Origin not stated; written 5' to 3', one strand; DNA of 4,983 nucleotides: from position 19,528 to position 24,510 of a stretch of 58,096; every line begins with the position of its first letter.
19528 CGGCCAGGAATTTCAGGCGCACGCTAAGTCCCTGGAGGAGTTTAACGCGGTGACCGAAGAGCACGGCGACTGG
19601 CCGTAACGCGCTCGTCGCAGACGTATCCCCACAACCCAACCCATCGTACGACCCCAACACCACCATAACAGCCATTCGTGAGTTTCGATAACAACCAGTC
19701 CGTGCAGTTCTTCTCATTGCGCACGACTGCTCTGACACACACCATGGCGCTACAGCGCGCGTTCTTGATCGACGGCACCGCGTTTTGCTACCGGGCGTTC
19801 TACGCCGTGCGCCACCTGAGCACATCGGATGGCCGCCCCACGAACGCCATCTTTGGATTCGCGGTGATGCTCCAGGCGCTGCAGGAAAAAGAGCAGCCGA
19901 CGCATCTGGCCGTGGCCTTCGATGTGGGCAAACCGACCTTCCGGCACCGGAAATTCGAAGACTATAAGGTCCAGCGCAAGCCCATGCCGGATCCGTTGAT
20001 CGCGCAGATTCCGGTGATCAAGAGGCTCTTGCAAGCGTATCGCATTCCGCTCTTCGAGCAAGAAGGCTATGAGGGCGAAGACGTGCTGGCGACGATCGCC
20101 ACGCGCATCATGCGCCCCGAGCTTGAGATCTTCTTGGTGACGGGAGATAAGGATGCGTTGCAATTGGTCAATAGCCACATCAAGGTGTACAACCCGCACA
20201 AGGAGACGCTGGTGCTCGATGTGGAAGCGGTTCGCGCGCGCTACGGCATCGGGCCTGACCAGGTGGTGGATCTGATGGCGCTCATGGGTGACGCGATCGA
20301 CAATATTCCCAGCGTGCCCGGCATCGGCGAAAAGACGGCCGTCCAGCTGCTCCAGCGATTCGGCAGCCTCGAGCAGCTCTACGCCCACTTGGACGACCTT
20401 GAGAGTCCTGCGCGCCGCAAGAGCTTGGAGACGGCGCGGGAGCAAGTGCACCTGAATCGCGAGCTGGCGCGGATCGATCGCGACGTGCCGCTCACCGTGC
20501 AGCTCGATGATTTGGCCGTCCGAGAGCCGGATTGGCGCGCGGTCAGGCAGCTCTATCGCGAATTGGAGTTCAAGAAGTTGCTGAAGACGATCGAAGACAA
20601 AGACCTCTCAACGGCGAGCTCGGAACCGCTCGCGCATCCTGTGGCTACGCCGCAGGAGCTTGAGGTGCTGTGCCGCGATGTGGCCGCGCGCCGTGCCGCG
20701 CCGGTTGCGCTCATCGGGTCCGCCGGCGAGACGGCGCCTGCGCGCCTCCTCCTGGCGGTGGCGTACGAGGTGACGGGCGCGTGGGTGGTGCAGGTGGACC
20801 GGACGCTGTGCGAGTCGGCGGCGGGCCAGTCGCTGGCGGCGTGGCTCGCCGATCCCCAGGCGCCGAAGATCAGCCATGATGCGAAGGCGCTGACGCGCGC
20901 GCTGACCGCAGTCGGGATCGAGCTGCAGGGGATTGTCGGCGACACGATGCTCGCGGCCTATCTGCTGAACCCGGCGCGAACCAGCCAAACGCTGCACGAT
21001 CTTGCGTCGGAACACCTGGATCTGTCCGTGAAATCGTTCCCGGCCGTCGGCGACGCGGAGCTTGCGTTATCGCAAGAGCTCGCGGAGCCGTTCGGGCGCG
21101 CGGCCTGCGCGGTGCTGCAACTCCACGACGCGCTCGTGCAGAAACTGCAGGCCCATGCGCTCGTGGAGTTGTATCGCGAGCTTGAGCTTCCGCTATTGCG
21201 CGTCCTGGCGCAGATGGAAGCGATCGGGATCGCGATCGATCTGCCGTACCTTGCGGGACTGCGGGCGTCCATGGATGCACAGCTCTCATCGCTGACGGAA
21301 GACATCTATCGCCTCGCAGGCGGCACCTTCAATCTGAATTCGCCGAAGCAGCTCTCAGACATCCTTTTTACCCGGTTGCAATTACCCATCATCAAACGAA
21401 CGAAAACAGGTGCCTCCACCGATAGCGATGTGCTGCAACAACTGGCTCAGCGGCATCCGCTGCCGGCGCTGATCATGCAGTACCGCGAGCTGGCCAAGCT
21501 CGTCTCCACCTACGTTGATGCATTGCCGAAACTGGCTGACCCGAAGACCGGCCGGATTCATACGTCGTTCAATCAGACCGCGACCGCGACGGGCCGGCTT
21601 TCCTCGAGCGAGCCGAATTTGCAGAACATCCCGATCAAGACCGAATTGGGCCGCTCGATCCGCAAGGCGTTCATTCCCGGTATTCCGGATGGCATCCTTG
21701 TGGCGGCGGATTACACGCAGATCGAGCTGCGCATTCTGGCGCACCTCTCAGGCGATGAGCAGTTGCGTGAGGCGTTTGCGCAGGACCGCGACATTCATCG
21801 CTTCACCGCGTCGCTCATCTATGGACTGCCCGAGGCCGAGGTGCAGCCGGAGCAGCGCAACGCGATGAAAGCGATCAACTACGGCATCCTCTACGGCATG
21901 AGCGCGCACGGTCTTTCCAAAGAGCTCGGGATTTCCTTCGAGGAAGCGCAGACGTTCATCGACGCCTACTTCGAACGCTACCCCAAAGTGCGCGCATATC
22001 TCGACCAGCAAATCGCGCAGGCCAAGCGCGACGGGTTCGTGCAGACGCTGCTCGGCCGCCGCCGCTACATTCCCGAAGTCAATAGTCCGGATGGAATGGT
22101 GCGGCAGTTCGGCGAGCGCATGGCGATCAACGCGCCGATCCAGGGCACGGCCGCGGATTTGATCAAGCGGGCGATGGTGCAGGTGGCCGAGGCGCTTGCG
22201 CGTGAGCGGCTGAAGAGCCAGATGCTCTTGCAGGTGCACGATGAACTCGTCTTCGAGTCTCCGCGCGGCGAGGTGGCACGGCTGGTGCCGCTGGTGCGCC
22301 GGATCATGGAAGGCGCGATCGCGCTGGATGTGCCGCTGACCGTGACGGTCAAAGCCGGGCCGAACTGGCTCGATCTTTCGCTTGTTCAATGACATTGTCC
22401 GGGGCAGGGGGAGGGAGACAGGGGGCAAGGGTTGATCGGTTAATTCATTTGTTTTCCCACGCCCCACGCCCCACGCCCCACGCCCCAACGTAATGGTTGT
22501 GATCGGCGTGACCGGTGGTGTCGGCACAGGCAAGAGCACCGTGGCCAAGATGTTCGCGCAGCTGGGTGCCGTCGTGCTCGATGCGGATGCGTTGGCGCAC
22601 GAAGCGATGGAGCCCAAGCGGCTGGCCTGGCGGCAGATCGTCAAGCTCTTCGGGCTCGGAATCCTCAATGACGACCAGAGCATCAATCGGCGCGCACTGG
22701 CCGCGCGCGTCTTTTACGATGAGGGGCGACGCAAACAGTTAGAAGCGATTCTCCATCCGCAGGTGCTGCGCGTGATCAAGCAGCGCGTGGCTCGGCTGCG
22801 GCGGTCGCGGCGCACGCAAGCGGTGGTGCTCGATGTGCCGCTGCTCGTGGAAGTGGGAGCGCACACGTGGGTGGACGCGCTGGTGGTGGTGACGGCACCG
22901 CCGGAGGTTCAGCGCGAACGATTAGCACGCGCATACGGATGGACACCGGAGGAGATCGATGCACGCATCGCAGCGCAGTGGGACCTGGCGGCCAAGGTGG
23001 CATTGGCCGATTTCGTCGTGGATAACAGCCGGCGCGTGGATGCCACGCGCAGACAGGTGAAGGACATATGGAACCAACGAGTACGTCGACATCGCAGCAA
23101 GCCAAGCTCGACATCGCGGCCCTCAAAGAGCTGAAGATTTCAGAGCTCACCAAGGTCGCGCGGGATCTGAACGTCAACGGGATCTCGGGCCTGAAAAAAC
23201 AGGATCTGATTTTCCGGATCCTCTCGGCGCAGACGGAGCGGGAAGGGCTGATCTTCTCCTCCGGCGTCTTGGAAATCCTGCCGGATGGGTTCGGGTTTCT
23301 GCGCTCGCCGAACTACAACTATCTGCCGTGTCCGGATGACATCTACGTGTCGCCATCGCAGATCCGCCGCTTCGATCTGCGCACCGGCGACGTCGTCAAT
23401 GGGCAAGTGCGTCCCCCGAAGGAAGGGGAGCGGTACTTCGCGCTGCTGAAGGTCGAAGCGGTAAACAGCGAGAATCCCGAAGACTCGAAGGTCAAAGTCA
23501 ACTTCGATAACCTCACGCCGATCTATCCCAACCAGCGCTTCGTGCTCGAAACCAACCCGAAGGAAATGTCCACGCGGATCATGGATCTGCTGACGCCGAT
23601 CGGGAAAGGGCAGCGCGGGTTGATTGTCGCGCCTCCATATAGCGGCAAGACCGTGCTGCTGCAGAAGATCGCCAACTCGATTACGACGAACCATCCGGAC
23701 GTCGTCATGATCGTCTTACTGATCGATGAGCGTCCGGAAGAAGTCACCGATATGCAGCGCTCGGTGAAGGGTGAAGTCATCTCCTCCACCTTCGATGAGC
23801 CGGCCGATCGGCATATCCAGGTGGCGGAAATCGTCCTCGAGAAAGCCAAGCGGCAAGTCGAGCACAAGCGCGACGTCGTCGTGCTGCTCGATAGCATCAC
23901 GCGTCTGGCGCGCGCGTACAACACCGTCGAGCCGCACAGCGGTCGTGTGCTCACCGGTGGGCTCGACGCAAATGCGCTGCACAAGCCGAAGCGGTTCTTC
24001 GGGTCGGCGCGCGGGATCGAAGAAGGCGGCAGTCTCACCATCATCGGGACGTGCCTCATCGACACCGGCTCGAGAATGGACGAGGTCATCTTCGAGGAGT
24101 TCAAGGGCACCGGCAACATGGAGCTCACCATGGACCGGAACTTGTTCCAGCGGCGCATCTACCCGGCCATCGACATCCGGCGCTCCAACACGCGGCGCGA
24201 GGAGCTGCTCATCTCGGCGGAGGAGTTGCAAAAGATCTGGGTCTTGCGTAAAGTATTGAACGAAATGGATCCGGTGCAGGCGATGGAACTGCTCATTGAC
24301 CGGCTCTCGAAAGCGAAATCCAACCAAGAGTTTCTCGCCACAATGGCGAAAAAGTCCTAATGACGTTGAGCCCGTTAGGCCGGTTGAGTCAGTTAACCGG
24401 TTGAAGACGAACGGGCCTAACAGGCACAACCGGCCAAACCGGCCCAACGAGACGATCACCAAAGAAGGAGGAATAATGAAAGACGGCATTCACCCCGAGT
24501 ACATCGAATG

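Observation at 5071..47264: Window-wide layer of 7-nt tandem-repeat arrays organised as inverted arms (STRR-like hairpin cassettes) between and inside co-directional genes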

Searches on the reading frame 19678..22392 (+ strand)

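Call 11: search_protein_families(library=ncbifam, proteins=[window:19678-22392:+])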
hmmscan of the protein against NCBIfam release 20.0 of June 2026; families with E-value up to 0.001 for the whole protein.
window:19678-22392:+ (904 aa): 14 families
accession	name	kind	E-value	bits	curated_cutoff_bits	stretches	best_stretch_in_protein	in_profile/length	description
NF004397.1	PRK05755.1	equivalog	0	1062.7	720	1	28-899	3-887/889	DNA polymerase I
TIGR00593.1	pola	equivalog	2.5e-301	1002.3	600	1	29-900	2-889/890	DNA polymerase I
NF011539.0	PRK14975.1-3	equivalog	5.3e-89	299.2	640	1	323-897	51-625/628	bifunctional 3'-5' exonuclease/DNA polymerase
NF011547.0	PRK14976.1-4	equivalog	2.1e-65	220.9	305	1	27-306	3-289/291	5'-3' exonuclease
NF011540.0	PRK14975.1-4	equivalog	8.5e-62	209.4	601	1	494-893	184-569/576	bifunctional 3'-5' exonuclease/DNA polymerase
NF011545.0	PRK14976.1-2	equivalog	1.4e-58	198.5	434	1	28-299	9-286/287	5'-3' exonuclease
NF011541.0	PRK14975.2-1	equivalog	1.9e-56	191.7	871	1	397-896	96-632/645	bifunctional 3'-5' exonuclease/DNA polymerase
NF011546.0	PRK14976.1-3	equivalog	7.6e-50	169.8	347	1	27-305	4-290/297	5'-3' exonuclease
NF007017.0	PRK09482.1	equivalog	1.1e-47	162.8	261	1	62-281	35-254/257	flap endonuclease Xni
NF038380.1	phage_DpoZ_1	exception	7.2e-47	160.1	500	1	480-899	161-604/607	aminoadenine-incorporating DNA polymerase DpoZ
NF011542.0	PRK14975.2-2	equivalog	4.2e-44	150.9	1061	1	606-861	483-747/802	bifunctional 3'-5' exonuclease/DNA polymerase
NF011543.0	PRK14975.2-3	equivalog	7.7e-36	123.5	1139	1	599-853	515-787/853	bifunctional 3'-5' exonuclease/DNA polymerase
NF011538.0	PRK14975.1-1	equivalog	1.9e-16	59.6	389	1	590-883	251-534/557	bifunctional 3'-5' exonuclease/DNA polymerase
NF038381.1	phage_DpoZ_2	exception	8.9e-11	40.8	350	1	569-781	391-619/754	aminoadenine-incorporating DNA polymerase DpoZ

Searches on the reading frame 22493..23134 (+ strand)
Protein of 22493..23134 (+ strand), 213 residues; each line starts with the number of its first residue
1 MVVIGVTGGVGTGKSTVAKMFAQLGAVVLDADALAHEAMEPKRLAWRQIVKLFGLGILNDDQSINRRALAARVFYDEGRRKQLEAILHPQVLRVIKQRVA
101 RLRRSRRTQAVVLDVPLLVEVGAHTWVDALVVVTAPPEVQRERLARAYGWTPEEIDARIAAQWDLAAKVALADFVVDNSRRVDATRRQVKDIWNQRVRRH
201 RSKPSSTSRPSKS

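Call 14: search_protein_families(library=ncbifam, max_evalue=0.00001, proteins=[window:22493-23134:+])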
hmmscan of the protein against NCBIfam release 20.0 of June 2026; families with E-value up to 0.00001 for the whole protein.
window:22493-23134:+ (213 aa): 2 families
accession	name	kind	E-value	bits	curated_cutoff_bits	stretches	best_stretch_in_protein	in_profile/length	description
NF002879.0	PRK03333.1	equivalog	4.3e-51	174.2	215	1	1-198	1-195/395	dephospho-CoA kinase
TIGR00152.1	TIGR00152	equivalog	2.1e-49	167.9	65.55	1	3-190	1-187/188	dephospho-CoA kinase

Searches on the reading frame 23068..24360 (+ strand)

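Call 14: search_protein_families(library=ncbifam, max_evalue=0.00001, proteins=[window:23068-24360:+])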
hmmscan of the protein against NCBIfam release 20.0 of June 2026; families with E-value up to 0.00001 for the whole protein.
window:23068-24360:+ (430 aa): 25 families
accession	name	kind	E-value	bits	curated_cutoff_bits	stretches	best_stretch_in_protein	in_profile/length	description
TIGR00767.1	rho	equivalog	1.8e-211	702.4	509.45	1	16-427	3-414/415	transcription termination factor Rho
NF006886.1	PRK09376.1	equivalog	3.5e-211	701.3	315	1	16-426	3-413/413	transcription termination factor Rho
NF041509.1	paralog_Rho2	exception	1.4e-140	468.7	628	1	66-425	3-359/360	transcription termination factor Rho, short form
TIGR02546.1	III_secr_ATP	equivalog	2.4e-25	89.1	604.75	1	154-404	120-371/423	type III secretion system ATPase SctN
TIGR01026.1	fliI_yscN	subfamily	1.2e-24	86.9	379.5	1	150-402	133-386/440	FliI/YscN family ATPase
TIGR03498.1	FliI_clade3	equivalog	9.6e-23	80.5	587.45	1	164-406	123-369/418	flagellar protein export ATPase FliI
TIGR03496.1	FliI_clade1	equivalog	2.2e-22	79.5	619.1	1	150-404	107-364/414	flagellar protein export ATPase FliI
TIGR03497.1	FliI_clade2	equivalog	2.4e-20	72.9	629.8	1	139-401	97-359/413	flagellar protein export ATPase FliI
NF005391.0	PRK06936.1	equivalog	5.3e-19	68.4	657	1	154-410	136-390/439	type III secretion system ATPase SctN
NF006012.0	PRK08149.1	equivalog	1e-18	67.5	594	1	136-406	111-381/431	type III secretion system ATPase SctN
NF005295.0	PRK06820.1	equivalog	1.8e-17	63.5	690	1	152-404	135-388/440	EscN/YscN/HrcN family type III secretion system ATPase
NF006575.0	PRK09099.1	subfamily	1.5e-16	60.2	706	1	136-405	116-391/443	type III secretion system ATPase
NF005765.0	PRK07594.1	equivalog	3.7e-16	58.9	715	1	162-410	136-383/433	EscN/YscN/HrcN family type III secretion system ATPase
NF005535.1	PRK07196.1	equivalog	7.7e-15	54.8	715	1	149-404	126-383/434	flagellar protein export ATPase FliI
NF006290.1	PRK08472.1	equivalog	4.6e-12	45.5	644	1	143-399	115-377/433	flagellar protein export ATPase FliI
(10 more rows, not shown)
